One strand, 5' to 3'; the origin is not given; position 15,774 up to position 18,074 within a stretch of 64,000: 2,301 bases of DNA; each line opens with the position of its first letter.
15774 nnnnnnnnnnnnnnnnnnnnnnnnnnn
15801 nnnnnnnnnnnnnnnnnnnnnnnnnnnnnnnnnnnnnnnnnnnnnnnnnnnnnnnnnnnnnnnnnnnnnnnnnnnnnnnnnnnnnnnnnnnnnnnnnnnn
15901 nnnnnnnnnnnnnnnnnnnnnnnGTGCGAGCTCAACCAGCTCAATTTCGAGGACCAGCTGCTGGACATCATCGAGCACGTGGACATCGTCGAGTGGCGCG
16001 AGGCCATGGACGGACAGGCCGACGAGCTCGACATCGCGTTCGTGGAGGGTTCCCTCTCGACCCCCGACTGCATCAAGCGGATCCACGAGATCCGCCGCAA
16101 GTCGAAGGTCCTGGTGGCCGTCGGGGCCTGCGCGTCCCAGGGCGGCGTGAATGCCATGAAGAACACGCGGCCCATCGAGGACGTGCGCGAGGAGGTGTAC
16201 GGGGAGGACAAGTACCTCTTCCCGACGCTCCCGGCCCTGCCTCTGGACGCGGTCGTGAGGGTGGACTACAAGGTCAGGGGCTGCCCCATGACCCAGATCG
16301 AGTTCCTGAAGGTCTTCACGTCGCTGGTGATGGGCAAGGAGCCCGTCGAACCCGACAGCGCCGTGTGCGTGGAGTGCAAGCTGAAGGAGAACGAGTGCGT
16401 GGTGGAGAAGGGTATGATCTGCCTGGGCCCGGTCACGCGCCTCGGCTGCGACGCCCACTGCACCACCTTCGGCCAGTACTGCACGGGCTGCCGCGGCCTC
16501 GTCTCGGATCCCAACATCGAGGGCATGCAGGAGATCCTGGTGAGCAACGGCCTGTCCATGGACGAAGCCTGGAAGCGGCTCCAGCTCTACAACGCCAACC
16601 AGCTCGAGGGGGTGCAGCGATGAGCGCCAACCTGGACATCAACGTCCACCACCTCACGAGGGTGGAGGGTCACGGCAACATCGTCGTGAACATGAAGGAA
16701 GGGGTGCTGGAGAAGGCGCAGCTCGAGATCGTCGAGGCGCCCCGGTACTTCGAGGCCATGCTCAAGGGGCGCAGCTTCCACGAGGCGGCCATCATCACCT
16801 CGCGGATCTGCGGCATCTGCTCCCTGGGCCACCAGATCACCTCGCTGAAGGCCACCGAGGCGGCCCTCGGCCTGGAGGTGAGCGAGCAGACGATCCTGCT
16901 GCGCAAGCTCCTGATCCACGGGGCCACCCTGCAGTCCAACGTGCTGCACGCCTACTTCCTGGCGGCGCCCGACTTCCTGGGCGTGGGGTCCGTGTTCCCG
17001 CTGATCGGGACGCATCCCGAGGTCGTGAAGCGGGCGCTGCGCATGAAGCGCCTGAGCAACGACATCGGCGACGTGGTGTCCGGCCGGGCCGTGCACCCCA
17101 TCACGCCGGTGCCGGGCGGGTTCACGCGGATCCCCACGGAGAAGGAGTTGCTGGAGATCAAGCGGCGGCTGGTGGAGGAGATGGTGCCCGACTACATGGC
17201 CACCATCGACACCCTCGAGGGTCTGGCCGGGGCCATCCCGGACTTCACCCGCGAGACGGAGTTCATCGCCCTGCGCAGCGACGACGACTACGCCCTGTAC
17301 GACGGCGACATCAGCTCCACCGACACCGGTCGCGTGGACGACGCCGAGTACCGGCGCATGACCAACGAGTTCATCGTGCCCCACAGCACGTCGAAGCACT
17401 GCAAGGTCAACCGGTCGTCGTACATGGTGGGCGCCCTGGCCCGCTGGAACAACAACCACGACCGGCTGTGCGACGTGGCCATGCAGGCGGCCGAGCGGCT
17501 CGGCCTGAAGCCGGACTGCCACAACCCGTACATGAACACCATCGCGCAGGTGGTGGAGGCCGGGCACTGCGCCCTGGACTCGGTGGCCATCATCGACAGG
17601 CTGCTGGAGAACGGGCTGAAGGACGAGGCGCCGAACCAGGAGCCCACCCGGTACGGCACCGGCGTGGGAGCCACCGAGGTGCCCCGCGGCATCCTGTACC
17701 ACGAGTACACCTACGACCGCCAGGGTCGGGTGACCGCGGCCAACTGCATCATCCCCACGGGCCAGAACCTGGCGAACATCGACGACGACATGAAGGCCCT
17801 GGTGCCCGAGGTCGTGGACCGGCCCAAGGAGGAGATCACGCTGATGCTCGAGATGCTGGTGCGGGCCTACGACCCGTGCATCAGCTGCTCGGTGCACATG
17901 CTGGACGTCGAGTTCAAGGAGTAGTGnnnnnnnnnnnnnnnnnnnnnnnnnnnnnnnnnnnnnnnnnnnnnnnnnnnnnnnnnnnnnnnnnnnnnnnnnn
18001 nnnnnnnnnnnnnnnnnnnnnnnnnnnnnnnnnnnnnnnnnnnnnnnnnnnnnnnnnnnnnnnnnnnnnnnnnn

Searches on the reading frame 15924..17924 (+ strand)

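Call 94: search_protein_families(library=pfam, proteins=[window:15924-17924:+], max_evalue=0.0001)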
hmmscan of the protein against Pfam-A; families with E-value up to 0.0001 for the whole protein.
window:15924-17924:+ (666 aa): 1 family
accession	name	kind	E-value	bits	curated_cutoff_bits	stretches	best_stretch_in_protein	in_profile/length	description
PF00374.24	NiFeSe_Hases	-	1.3e-31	110.6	25.8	2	274-357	1-84/508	Nickel-dependent hydrogenase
